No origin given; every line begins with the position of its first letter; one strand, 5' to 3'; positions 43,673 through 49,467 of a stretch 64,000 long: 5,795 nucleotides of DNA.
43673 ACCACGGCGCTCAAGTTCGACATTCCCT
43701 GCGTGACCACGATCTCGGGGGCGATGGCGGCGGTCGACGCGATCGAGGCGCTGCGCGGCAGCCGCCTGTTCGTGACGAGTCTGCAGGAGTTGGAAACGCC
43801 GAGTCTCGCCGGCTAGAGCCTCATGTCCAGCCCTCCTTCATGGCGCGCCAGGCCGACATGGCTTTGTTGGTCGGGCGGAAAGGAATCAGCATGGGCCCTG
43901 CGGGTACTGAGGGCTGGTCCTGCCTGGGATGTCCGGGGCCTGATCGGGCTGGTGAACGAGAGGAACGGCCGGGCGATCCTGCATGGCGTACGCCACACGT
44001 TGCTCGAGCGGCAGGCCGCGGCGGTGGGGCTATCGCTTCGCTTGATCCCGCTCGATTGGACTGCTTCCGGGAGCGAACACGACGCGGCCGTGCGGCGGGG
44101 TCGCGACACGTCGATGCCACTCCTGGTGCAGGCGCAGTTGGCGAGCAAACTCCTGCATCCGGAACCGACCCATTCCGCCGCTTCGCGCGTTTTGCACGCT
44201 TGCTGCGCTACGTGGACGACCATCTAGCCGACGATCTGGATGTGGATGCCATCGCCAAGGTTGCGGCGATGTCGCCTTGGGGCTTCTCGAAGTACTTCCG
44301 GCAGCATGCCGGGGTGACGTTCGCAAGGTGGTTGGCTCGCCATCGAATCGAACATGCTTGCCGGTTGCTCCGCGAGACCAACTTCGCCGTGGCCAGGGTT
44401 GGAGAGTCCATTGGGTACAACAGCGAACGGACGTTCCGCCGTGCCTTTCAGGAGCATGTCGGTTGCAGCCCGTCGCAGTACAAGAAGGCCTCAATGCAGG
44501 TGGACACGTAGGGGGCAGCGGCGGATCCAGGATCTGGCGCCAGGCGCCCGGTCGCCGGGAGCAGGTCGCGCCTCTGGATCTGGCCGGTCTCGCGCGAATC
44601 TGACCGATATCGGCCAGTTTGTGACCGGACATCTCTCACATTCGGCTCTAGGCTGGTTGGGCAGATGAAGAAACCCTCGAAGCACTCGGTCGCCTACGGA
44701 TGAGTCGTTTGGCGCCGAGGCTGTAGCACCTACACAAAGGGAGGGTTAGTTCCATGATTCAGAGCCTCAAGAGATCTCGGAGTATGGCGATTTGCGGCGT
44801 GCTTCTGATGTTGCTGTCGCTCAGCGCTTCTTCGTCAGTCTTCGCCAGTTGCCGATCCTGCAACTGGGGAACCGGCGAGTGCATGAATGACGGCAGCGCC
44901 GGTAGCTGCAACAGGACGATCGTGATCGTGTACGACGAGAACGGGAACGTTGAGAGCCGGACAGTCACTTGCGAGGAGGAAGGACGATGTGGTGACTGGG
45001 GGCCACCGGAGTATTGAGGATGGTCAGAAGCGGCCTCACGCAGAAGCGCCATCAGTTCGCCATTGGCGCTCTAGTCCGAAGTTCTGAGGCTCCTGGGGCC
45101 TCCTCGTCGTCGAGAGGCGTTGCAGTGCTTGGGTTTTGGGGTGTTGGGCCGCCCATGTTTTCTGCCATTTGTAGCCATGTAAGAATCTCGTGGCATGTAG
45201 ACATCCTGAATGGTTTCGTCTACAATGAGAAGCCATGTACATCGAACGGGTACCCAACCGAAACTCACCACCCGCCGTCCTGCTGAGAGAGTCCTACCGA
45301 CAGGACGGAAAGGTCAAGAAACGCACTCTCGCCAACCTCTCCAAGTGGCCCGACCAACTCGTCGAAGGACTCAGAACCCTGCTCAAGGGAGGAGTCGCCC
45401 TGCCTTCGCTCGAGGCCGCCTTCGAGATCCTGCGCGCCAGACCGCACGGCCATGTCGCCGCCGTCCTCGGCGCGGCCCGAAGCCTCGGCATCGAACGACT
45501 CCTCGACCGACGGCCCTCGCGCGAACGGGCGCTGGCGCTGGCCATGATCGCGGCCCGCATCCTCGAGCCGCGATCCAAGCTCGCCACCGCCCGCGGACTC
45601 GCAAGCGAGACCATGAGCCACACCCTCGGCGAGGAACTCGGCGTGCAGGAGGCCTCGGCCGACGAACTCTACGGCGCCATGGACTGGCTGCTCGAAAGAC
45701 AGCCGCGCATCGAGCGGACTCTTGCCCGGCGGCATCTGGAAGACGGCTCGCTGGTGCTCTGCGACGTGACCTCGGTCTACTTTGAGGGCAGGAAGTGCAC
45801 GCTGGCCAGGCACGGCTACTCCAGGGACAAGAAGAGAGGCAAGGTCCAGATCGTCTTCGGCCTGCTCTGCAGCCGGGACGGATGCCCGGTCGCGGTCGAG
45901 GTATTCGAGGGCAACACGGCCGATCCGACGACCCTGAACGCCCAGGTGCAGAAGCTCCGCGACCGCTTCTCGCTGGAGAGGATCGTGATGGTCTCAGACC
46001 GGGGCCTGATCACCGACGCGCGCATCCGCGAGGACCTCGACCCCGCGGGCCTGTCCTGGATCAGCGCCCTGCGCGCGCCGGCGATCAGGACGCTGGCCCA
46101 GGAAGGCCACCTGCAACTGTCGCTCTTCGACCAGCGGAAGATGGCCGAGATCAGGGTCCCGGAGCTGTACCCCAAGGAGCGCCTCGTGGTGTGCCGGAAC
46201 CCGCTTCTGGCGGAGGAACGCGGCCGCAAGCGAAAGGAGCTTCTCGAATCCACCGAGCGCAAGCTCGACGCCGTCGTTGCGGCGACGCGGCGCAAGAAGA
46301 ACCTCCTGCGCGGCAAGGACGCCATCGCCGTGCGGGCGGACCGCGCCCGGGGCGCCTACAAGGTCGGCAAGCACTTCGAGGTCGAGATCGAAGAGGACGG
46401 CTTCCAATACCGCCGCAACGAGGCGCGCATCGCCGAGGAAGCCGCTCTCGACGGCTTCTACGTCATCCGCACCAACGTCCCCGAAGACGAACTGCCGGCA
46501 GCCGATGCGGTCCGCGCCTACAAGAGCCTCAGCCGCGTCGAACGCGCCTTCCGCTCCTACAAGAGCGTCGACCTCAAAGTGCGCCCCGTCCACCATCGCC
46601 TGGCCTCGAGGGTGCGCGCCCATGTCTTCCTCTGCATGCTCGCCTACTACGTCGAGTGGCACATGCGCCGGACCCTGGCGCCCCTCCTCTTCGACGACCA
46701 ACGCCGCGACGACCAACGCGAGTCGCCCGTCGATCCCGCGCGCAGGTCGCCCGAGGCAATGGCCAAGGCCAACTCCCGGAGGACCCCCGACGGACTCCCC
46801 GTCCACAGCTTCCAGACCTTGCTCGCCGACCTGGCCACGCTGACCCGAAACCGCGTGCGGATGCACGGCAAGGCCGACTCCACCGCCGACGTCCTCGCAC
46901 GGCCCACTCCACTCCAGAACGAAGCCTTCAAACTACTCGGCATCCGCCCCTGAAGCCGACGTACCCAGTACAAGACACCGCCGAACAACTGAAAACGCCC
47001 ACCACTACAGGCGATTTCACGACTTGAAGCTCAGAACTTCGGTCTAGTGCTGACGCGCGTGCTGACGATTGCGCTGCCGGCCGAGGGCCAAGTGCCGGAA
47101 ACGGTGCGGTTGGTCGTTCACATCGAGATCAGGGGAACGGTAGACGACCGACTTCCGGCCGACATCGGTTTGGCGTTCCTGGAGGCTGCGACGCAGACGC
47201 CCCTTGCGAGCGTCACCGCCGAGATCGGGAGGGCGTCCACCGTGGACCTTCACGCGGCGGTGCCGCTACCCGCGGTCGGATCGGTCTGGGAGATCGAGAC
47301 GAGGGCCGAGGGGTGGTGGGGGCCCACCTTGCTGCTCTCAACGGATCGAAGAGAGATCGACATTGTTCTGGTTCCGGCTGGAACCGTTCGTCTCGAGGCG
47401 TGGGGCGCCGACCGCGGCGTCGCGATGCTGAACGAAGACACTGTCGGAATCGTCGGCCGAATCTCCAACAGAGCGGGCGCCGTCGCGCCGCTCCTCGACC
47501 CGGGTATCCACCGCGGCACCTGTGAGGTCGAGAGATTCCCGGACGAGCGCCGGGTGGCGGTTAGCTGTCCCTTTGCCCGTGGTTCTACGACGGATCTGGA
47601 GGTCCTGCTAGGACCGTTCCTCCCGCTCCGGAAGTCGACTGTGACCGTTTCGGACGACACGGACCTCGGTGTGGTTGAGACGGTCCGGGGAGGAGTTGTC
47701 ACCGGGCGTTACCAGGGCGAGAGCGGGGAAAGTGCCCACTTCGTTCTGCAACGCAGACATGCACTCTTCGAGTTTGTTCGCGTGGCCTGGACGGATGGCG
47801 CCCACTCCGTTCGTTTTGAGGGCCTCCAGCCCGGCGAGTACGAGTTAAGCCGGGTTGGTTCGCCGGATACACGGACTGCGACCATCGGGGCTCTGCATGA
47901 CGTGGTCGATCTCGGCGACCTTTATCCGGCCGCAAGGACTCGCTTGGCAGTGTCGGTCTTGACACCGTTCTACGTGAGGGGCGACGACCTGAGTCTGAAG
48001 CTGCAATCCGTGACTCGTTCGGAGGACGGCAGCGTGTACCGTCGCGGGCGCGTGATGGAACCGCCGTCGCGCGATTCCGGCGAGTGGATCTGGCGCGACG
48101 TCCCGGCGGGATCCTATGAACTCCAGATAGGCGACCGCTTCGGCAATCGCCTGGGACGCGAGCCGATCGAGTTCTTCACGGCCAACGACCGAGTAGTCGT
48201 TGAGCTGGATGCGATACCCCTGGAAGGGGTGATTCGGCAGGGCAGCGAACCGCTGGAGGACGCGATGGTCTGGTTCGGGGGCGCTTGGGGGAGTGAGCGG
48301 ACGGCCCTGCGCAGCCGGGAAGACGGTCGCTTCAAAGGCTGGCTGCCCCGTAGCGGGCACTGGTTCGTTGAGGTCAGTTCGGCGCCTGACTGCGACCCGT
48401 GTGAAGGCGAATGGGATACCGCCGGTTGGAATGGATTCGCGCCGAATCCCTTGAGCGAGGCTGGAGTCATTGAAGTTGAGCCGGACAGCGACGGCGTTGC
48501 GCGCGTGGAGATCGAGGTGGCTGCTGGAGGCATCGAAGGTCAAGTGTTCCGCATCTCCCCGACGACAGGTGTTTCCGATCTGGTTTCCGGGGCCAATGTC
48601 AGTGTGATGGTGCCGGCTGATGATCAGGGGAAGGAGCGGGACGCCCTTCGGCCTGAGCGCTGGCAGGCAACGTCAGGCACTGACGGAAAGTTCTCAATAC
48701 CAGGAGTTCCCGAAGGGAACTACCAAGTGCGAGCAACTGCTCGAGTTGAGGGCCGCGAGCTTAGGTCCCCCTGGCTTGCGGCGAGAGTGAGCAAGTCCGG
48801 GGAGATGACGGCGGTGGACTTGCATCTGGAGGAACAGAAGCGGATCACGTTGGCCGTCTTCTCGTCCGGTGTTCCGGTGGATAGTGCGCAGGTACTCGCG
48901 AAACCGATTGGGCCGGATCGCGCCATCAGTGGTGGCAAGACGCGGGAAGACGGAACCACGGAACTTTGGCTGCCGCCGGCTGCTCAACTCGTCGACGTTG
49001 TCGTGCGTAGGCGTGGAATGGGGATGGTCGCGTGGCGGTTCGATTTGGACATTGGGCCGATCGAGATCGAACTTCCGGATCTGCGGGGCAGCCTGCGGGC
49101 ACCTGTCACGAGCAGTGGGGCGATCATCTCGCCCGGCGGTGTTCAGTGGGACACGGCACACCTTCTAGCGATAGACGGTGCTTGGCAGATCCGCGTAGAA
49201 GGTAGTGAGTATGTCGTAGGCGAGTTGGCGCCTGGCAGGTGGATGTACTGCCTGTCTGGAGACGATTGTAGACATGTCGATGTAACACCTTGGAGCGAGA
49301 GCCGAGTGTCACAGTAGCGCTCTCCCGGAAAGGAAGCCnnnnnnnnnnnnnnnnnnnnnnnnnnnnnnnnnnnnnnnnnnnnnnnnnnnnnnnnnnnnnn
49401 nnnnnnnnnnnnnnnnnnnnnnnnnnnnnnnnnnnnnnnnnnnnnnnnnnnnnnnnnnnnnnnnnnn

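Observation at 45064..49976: IS1634 element with a third inverted-repeat copy 2.9 kb downstream and matching 6-bp flanks: possible IS-derived unit carrying lower-GC cargo genes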

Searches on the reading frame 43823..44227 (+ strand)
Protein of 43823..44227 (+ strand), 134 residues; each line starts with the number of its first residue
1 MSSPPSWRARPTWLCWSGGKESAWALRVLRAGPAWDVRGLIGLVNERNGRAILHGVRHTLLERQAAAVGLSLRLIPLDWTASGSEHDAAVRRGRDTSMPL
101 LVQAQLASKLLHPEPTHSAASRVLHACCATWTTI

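Call 7: search_protein_families(library=pfam, proteins=[window:43823-44227:+], max_evalue=0.01)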
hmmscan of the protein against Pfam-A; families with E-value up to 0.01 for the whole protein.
window:43823-44227:+ (134 aa): 1 family
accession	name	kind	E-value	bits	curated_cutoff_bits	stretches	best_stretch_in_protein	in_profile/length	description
PF01902.24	Diphthami_syn_2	-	8.8e-05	22.6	23.2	1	15-73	6-62/219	Diphthamide synthase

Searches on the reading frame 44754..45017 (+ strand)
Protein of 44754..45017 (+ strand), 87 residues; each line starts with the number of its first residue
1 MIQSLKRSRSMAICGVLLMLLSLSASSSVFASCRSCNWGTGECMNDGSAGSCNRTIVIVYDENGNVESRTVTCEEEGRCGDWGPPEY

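Call 7: search_protein_families(library=pfam, proteins=[window:44754-45017:+], max_evalue=0.01)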
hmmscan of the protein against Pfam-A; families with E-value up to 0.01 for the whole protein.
window:44754-45017:+ (87 aa): 0 families

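Call 24: find_encoding_contigs(protein=window:44754-45017:+, flank=10000, max_places=10)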
Protein window:44754-45017:+ (87 aa): 1 contig read that carries it; 1 place shown.
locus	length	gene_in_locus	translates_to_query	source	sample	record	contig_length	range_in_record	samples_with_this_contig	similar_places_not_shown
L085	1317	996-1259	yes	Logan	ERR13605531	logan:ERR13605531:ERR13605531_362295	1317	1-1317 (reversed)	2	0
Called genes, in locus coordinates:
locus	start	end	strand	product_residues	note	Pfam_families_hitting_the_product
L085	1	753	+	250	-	?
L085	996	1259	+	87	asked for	-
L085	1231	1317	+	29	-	?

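Call 25: search_protein_families(library=ncbifam, proteins=[window:44754-45017:+], max_evalue=0.01)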
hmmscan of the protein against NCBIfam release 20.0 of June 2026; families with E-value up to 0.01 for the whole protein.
window:44754-45017:+ (87 aa): 0 families

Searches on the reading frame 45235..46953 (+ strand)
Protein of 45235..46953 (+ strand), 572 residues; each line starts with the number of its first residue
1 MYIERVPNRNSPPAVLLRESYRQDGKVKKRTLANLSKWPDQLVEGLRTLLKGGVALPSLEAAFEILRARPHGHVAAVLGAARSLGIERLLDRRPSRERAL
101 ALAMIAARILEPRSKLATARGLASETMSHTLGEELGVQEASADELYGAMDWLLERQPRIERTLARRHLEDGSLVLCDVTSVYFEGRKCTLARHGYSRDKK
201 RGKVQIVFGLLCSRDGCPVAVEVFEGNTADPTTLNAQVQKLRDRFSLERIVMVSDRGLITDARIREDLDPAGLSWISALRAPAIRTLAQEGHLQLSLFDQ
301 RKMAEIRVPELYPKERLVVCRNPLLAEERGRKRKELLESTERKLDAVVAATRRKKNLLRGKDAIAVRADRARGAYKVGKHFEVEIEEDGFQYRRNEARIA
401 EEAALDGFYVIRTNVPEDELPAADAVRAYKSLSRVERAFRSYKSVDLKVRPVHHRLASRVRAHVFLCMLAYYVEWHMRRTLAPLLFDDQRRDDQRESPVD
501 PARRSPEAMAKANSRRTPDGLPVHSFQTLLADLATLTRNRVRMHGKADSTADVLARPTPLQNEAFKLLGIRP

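Call 6: find_encoding_contigs(protein=window:45235-46953:+, flank=10000, max_places=10)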
Protein window:45235-46953:+ (572 aa): no gene with exactly this product is on record in the collection.

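Call 7: search_protein_families(library=pfam, proteins=[window:45235-46953:+], max_evalue=0.01)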
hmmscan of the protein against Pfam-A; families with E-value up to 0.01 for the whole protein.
window:45235-46953:+ (572 aa): 1 family
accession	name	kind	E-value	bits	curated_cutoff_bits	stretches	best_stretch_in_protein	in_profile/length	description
PF01609.27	DDE_Tnp_1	-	5.7e-14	52.8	23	1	172-471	5-198/200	Transposase DDE domain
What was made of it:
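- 45235..46953 (+): Transposase gene, 572 aa. Pfam DDE_Tnp_1 has E = 5.7e-14 (call 7).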

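Call 18: find_related_loci(query=window:45235-46953:+, collection=genome_contigs, flank=8000)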
Query window:45235-46953:+ (572 aa) in genome_contigs; peptide patterns used: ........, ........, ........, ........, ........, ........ (x = any residue, [..] = any of these).
223 stretches matched a pattern; 105 encode a relative of the query (tblastn E <= 1e-3); the best 80 are kept; 80 distinct loci.
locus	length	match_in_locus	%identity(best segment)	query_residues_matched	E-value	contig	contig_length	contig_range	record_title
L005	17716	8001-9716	99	1-572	0e+0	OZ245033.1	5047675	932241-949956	MAG: Candidatus Multivorans sp. isolate ccabee53-d9e3-4e52-b566-adb1483e4997 genome assembly, chromosome: 1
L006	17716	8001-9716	99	1-572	0e+0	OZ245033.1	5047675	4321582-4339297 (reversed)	MAG: Candidatus Multivorans sp. isolate ccabee53-d9e3-4e52-b566-adb1483e4997 genome assembly, chromosome: 1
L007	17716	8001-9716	99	1-572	0e+0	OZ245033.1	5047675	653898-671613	MAG: Candidatus Multivorans sp. isolate ccabee53-d9e3-4e52-b566-adb1483e4997 genome assembly, chromosome: 1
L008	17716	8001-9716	98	1-572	0e+0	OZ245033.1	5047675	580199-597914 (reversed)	MAG: Candidatus Multivorans sp. isolate ccabee53-d9e3-4e52-b566-adb1483e4997 genome assembly, chromosome: 1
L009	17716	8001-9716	98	1-572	0e+0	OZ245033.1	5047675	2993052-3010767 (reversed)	MAG: Candidatus Multivorans sp. isolate ccabee53-d9e3-4e52-b566-adb1483e4997 genome assembly, chromosome: 1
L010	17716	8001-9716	99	1-572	0e+0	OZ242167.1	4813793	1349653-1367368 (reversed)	MAG: Candidatus Multivorans sp. isolate 7fb352fe-185d-4cb3-939b-2af4a04fcc16 genome assembly, chromosome: 1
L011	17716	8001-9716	99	1-572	0e+0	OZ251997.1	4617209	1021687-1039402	MAG: Candidatus Multivorans sp. isolate 0020eb3c-7439-4c9e-8c72-55202c0a045f genome assembly, chromosome: 1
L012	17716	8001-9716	99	1-572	0e+0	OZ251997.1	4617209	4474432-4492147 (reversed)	MAG: Candidatus Multivorans sp. isolate 0020eb3c-7439-4c9e-8c72-55202c0a045f genome assembly, chromosome: 1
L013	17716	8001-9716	99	1-572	0e+0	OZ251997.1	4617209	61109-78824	MAG: Candidatus Multivorans sp. isolate 0020eb3c-7439-4c9e-8c72-55202c0a045f genome assembly, chromosome: 1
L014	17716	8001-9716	99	1-572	0e+0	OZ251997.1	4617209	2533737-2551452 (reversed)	MAG: Candidatus Multivorans sp. isolate 0020eb3c-7439-4c9e-8c72-55202c0a045f genome assembly, chromosome: 1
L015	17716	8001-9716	99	1-572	0e+0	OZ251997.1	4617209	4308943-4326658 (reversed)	MAG: Candidatus Multivorans sp. isolate 0020eb3c-7439-4c9e-8c72-55202c0a045f genome assembly, chromosome: 1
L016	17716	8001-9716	98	1-572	0e+0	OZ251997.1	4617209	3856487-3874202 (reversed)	MAG: Candidatus Multivorans sp. isolate 0020eb3c-7439-4c9e-8c72-55202c0a045f genome assembly, chromosome: 1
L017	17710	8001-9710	98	1-572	0e+0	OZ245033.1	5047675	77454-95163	MAG: Candidatus Multivorans sp. isolate ccabee53-d9e3-4e52-b566-adb1483e4997 genome assembly, chromosome: 1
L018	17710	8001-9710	98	1-572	0e+0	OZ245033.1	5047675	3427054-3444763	MAG: Candidatus Multivorans sp. isolate ccabee53-d9e3-4e52-b566-adb1483e4997 genome assembly, chromosome: 1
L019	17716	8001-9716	98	1-572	0e+0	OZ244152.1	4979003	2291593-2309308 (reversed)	MAG: Candidatus Multivorans sp. isolate afea6ae8-3198-4470-b6a0-f74c278aea2c genome assembly, chromosome: 1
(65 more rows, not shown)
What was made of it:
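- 45235..46953 (+): It is full length compared with the other copies (call 18).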

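Call 25: search_protein_families(library=ncbifam, proteins=[window:45235-46953:+], max_evalue=0.01)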
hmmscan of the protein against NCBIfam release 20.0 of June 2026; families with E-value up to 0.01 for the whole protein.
window:45235-46953:+ (572 aa): 2 families
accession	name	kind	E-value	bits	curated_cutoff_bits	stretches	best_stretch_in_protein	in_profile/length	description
NF033559.2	transpos_IS1634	equivalog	4e-103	346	100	1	28-571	2-482/483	IS1634 family transposase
NF033592.1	transpos_IS4_1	equivalog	6.5e-06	25.5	115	1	172-473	107-327/332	IS4 family transposase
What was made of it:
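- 45235..46953 (+): NCBIfam NF033559 (IS1634 family transposase) scores 346 bits against a cut-off of 100 (call 25).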

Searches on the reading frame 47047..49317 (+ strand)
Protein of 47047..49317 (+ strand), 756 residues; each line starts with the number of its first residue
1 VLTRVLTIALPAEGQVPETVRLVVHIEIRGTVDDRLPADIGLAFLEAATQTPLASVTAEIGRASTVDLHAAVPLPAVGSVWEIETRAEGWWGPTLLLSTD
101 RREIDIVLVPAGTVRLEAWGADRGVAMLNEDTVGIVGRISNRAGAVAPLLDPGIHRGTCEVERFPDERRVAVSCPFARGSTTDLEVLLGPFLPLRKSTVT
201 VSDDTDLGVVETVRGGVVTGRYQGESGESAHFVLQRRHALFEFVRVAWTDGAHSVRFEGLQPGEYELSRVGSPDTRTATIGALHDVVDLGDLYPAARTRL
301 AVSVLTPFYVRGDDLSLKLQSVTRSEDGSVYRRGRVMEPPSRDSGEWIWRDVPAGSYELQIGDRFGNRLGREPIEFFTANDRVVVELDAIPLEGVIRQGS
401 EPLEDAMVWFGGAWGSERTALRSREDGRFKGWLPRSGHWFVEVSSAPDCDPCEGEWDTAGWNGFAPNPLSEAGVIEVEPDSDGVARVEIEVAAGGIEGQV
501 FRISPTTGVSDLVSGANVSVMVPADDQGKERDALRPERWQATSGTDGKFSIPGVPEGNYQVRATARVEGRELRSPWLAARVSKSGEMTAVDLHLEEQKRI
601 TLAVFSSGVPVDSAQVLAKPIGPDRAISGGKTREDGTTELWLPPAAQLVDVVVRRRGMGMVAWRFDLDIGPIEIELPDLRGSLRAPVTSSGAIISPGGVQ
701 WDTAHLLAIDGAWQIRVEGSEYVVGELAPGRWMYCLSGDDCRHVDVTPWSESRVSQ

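Call 7: search_protein_families(library=pfam, proteins=[window:47047-49317:+], max_evalue=0.01)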
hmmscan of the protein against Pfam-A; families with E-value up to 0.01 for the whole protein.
window:47047-49317:+ (756 aa): 4 families
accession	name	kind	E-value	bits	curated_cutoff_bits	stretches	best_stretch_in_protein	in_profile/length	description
PF13620.12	CarboxypepD_reg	-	3.1e-11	43.9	32.3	1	513-565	14-56/82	Carboxypeptidase regulatory-like domain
PF17802.7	SpaA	-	8.3e-06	26.3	23.1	1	531-591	31-86/91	Prealbumin-like fold domain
PF09430.16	EMC7_beta-sandw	-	6.8e-05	23.5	26.6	0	540-565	22-47/122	ER membrane protein complex subunit 7, beta-sandwich domain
PF14686.12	fn3_3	-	0.0097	16.1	24.4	0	539-561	28-49/75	Polysaccharide lyase family 4, domain II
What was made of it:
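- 47049..49317 (+): 3' part of the CarboxypepD_reg-like secreted-protein gene. The annotated 756-aa ORF from GTG 47047 is a truncation artefact. Pfam CarboxypepD_reg and SpaA domains (call 7).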

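Call 25: search_protein_families(library=ncbifam, proteins=[window:47047-49317:+], max_evalue=0.01)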
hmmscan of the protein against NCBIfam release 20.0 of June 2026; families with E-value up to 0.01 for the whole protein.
window:47047-49317:+ (756 aa): 0 families
